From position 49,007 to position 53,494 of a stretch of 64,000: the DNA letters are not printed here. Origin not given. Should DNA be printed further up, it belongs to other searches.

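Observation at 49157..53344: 4.2-kb gene made of a 273-bp (91-aa) tandem super-repeat of aromatic 'FPLxW' units: a secreted repeat protein with no family I can name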

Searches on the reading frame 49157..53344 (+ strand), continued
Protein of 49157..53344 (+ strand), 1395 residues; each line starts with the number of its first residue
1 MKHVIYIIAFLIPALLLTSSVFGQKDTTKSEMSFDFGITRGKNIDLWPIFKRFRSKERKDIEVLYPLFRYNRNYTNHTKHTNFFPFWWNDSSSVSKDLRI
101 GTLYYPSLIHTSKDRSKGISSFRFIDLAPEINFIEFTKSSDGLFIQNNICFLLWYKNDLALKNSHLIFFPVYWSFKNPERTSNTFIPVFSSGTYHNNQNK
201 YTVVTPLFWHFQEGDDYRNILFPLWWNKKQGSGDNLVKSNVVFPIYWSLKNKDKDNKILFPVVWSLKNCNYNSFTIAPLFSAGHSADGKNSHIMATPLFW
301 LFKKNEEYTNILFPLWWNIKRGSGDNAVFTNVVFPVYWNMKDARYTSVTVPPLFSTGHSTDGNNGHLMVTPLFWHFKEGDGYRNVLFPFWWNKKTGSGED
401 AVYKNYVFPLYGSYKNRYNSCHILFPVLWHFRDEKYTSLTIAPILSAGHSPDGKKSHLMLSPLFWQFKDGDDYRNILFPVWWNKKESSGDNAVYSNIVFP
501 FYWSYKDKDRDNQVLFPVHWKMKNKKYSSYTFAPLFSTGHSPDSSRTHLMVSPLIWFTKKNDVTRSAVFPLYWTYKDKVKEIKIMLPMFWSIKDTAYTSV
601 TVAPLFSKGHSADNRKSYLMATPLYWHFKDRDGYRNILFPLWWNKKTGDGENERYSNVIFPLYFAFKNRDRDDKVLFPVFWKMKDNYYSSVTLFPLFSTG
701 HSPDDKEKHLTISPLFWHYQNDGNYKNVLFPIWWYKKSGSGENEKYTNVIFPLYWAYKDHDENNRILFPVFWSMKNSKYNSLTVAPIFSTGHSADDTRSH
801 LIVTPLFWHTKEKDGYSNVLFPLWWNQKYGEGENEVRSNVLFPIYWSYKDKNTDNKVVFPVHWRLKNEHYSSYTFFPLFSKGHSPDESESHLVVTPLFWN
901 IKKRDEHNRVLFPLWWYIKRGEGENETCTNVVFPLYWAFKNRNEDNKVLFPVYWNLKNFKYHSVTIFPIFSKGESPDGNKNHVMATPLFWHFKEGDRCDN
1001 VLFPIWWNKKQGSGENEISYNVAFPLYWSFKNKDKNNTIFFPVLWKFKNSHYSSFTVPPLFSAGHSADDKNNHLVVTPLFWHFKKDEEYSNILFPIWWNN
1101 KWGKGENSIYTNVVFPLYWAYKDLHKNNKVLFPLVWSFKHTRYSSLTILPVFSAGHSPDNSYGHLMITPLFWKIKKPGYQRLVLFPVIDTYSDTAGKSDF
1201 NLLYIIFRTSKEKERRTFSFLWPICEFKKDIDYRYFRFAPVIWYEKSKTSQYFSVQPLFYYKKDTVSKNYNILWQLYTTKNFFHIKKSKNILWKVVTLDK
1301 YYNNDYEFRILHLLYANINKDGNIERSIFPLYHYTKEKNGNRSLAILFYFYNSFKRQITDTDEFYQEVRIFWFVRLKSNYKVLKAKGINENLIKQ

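Call 31: find_related_loci(query=A1, collection=genome_contigs, flank=6000)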
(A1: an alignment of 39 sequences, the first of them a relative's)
Query A1 (1074 aa) in genome_contigs; peptide patterns used: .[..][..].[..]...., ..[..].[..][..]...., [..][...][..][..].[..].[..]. (x = any residue, [..] = any of these).
89 stretches matched a pattern; 54 encode a relative of the query (tblastn E <= 1e-3); 47 distinct loci.
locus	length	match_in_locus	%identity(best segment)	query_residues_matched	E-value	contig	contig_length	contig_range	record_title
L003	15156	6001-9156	70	18-1074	0e+0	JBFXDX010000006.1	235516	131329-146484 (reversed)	MAG: Bacteroidales bacterium isolate CA_2019_TPIn_102 NODE_179_length_235516_cov_10.229883_TPIn, whole genome shotgun se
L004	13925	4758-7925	60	14-1074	0e+0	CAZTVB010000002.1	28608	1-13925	MAG TPA_asm: uncultured Rikenellaceae bacterium isolate binchicken_co269_241 genome assembly, contig: NODE_1399_length_2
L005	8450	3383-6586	58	3-1074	0e+0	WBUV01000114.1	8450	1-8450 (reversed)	MAG: Bacteroidales bacterium isolate SB25 contig_3114, whole genome shotgun sequence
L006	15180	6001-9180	58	19-1073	0e+0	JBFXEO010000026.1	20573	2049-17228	MAG: Bacteroidales bacterium isolate CA_2019_TPIn_118 NODE_8504_length_20573_cov_3.875183_TPIn, whole genome shotgun seq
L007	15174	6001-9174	56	16-1074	0e+0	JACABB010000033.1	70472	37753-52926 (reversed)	MAG: Bacteroidales bacterium isolate Cfx3-06 MAG06_33, whole genome shotgun sequence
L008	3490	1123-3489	60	16-1034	0e+0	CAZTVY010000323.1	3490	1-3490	MAG TPA_asm: uncultured Rikenellaceae bacterium isolate SRP216815_co1_224 genome assembly, contig: NODE_39335_length_349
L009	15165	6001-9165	61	16-1074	0e+0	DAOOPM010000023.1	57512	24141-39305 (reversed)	MAG TPA_asm: Tenuifilaceae bacterium isolate AMR_MDS_2597 NODE_602_length_57512_cov_9.693458, whole genome shotgun seque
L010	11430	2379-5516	55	29-1074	0e+0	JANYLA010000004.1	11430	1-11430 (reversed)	MAG: Bacteroidales bacterium isolate GL140_5_metabinner_76 GL140_5_k141_1262239, whole genome shotgun sequence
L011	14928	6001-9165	60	16-1074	0e+0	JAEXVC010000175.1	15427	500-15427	MAG: Bacteroidetes bacterium isolate OH_HBrB_56 k127_1451616, whole genome shotgun sequence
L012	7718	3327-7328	40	2-1072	0e+0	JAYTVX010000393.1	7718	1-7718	MAG: Bacteroidales bacterium isolate GFS_5746 GFS_5746_392, whole genome shotgun sequence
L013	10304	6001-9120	55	32-1074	0e+0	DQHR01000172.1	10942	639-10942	MAG TPA_asm: Bacteroidales bacterium isolate UBA8529 contig_92988, whole genome shotgun sequence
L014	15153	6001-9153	34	18-1070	0e+0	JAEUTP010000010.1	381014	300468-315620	MAG: Bacteroidia bacterium isolate new MAG-332 k141_343608, whole genome shotgun sequence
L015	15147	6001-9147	48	20-1071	0e+0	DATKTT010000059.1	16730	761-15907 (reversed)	MAG TPA_asm: Williamwhitmania sp. isolate SMAG_U14088 k141_14050, whole genome shotgun sequence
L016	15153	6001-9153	32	18-1070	0e+0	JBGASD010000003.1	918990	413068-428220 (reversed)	MAG: Bacteroidia bacterium isolate MAG_MBR_H10.34 MBRH10-34_opera_contig_18, whole genome shotgun sequence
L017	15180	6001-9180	34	12-1070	0e+0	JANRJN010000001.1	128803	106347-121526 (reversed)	MAG: Bacteroidota bacterium isolate bins.163 k141_2820694, whole genome shotgun sequence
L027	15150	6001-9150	32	33-1074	7e-177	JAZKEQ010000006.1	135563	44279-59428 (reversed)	MAG: Bacteroidota bacterium isolate DC_HB_02_SPN181219-bin042 DCHB02SPN_B042_0_000000000006, whole genome shotgun sequen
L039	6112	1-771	66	181-1074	2e-108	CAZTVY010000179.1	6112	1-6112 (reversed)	MAG TPA_asm: uncultured Rikenellaceae bacterium isolate SRP216815_co1_224 genome assembly, contig: NODE_18638_length_611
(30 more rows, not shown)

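Call 33: search_solved_structures(query=A1, max_evalue=10)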
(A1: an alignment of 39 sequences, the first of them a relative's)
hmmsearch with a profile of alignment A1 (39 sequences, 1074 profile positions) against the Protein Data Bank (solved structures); distinct sequences matched with E-value up to 10: 0.

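Call 63: search_protein_representatives(alignment_id=A1)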
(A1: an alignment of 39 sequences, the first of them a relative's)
Query: 39 sequences, 1074 profile positions. Proteins with E-value up to 0.001 (for the whole library): 1792; up to 1e-10: 1097; up to 1e-30: 394. The best 150 are listed.
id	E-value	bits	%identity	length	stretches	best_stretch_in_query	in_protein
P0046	0.0e+00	2244.9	-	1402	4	226-1071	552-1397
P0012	0.0e+00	2182.1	-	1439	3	227-1072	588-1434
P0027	0.0e+00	2043.4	-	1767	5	12-867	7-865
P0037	0.0e+00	1931.3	-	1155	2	15-839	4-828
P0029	0.0e+00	1803.0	-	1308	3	15-789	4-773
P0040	0.0e+00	1750.8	-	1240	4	207-770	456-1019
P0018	0.0e+00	1699.1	-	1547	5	245-1073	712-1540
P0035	0.0e+00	1694.7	-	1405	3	249-1070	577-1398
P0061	0.0e+00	1621.7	-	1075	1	8-1072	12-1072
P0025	0.0e+00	1432.7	-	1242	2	18-861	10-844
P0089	0.0e+00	1432.3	-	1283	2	70-818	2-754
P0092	0.0e+00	1394.9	-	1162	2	213-1070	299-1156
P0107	0.0e+00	1389.2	-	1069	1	11-1072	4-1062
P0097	0.0e+00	1363.3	-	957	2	14-713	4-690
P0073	0.0e+00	1343.8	-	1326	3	524-1070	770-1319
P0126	0.0e+00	1029.7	-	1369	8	518-826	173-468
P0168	2.3e-122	426.3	-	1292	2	15-851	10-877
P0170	2.0e-121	423.2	-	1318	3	212-886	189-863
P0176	1.7e-110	387.0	-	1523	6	177-721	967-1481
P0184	1.3e-102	360.9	-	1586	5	178-815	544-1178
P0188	1.2e-100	354.3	-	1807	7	309-873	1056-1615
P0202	2.1e-94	333.7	-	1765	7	335-743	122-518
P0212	2.2e-86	307.2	-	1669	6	317-799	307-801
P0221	2.9e-78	280.3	-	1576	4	183-769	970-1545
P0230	1.2e-74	268.3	-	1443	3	229-827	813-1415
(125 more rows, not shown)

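Call 65: search_protein_families(library=pfam, proteins=[P0176, P0184, P0188, P0202, P0212, P0168], max_evalue=0.01)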
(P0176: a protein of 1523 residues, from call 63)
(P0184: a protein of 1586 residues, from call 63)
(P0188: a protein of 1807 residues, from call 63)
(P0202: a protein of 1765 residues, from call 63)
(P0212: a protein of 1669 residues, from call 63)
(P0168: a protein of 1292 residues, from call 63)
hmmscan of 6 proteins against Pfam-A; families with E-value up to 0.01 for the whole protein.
P0176 (1523 aa): 0 families

P0184 (1586 aa): 0 families

P0188 (1807 aa): 0 families

P0202 (1765 aa): 0 families

P0212 (1669 aa): 0 families

P0168 (1292 aa): 0 families

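Call 67: list_cluster_members(proteins=[P0170, P0176, P0184, P0188, P0202, P0212, P0221, P0230, P0168, P0126])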
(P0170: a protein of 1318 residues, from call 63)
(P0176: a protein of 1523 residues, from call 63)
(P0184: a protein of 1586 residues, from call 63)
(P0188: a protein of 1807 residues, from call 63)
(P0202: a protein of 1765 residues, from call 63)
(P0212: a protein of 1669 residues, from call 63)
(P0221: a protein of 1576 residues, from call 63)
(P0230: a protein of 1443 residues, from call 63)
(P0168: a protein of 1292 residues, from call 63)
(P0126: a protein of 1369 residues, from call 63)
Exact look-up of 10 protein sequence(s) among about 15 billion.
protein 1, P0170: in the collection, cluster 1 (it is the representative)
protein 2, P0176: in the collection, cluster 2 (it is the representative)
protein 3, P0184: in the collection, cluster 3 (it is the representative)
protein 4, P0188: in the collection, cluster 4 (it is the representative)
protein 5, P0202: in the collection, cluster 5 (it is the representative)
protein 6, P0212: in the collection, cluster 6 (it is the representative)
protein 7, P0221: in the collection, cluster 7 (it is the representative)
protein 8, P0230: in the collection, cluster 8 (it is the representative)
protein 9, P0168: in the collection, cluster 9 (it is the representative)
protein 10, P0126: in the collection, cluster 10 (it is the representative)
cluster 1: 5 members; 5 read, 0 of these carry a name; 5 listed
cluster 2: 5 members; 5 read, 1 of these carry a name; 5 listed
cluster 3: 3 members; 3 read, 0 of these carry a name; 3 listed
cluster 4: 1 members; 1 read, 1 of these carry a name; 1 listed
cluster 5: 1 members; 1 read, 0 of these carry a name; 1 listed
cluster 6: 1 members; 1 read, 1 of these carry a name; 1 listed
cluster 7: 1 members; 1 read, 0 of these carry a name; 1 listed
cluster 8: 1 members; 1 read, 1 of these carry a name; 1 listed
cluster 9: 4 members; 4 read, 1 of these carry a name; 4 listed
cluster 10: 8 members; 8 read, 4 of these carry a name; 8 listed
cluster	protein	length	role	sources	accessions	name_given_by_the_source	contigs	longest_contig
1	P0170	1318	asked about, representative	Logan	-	-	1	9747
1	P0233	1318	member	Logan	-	-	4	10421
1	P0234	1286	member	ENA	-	-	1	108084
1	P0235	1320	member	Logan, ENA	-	-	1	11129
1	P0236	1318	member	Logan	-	-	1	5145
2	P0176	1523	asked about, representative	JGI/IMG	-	-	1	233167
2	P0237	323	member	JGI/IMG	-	hypothetical protein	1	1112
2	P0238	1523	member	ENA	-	-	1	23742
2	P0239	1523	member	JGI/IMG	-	-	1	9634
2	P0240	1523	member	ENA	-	-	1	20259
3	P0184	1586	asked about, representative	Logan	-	-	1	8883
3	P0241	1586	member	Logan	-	-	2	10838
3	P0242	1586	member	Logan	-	-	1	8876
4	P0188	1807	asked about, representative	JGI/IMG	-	hypothetical protein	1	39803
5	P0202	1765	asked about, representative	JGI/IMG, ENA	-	-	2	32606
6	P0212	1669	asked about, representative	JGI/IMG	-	hypothetical protein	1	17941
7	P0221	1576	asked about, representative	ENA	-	-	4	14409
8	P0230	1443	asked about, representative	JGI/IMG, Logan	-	hypothetical protein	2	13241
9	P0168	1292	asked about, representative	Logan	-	-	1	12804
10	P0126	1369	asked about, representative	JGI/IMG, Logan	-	hypothetical protein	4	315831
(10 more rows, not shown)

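Call 68: find_homologous_proteins(query=P0230, max_evalue=0.001)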
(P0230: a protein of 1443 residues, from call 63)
Query P0230 (1443 aa): 131 proteins with E <= 0.001 among 8000 candidates; the best 120 are listed.
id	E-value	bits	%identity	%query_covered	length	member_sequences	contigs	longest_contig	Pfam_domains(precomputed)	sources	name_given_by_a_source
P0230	0.0e+0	3463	100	100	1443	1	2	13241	-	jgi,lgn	jgi:hypothetical protein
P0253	0.0e+0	2159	60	98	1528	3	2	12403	-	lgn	-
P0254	0.0e+0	1633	41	96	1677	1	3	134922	-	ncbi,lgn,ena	-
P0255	0.0e+0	1421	45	97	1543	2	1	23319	-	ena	-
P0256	0.0e+0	1294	43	96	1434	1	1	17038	-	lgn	-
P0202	0.0e+0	1265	34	92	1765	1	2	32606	-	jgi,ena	-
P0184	0.0e+0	1259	42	99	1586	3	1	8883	-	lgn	-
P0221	0.0e+0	1116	37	98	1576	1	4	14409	-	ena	-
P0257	1.1e-57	214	26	73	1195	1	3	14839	-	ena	-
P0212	4.3e-57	212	23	92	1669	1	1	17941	-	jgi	jgi:hypothetical protein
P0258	2.2e-56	209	22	77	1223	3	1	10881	-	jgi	-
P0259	2.5e-55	206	23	63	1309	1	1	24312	-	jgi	jgi:hypothetical protein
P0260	1.2e-54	203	25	68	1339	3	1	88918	-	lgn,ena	-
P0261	2.4e-54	202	24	70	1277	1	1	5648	-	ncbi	ncbi:MAG TPA: EB domain-containing protein [Polyangia bacterium]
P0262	7.8e-53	197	23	69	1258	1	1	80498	-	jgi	jgi:hypothetical protein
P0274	1.1e-45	174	22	73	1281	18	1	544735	-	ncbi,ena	-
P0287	7.6e-43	164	24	84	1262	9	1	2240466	-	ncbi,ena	-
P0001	3.2e-42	162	20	88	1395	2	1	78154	-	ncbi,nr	ncbi:MAG: hypothetical protein HY958_02490 [Bacteroidia bacterium]|nr:hypothetical protein [Bacteroi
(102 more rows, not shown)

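Call 69: find_encoding_contigs(protein=P0287, flank=8000, max_places=2)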
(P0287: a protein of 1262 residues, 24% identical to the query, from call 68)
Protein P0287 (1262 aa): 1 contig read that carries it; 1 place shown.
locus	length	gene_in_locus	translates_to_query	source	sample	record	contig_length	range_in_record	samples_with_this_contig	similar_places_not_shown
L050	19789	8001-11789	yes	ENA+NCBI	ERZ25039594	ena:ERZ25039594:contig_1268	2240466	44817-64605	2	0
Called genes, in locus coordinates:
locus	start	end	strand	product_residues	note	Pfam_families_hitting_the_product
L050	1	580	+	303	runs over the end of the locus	PF03176:MMPL (weak)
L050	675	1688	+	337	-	PF03176:MMPL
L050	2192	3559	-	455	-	PF00202:Aminotran_3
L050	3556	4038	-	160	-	PF04138:GtrA_DPMS_TM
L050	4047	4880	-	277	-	PF01066:CDP-OH_P_transf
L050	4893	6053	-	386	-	PF01408:GFO_IDH_MocA, PF02894:GFO_IDH_MocA_C, PF22725:GFO_IDH_MocA_C3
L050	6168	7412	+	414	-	PF00464:SHMT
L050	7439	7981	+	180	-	-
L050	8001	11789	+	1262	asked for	-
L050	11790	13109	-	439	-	-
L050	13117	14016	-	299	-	PF17848:Zn_ribbon_ACC, PF01039:Carboxyl_trans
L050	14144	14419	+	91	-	-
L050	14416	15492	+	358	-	PF00586:AIRS, PF02769:AIRS_C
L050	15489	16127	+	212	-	PF00551:Formyl_trans_N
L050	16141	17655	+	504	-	-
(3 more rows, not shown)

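Call 70: find_encoding_contigs(protein=P0274, flank=8000, max_places=2)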
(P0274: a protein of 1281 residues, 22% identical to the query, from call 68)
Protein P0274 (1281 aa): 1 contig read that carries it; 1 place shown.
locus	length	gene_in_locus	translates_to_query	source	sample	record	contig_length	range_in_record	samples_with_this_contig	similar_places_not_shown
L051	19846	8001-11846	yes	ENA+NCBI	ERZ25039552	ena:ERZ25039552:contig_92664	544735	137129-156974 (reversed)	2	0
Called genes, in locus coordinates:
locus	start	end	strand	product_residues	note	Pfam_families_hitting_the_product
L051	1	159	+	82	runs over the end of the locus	-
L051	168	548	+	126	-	-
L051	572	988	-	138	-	PF01850:PIN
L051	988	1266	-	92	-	PF02604:PhdYeFM_antitox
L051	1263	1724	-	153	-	-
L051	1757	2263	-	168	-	PF04608:PgpA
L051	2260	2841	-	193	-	PF00202:Aminotran_3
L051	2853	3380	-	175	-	PF00202:Aminotran_3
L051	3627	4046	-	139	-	PF04138:GtrA_DPMS_TM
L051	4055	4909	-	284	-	PF01066:CDP-OH_P_transf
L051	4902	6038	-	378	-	PF01408:GFO_IDH_MocA, PF22725:GFO_IDH_MocA_C3, PF02894:GFO_IDH_MocA_C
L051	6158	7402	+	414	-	PF00464:SHMT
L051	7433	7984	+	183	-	-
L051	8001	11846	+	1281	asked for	-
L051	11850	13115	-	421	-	PF08245:Mur_ligase_M, PF02875:Mur_ligase_C, PF27239:FOL3_C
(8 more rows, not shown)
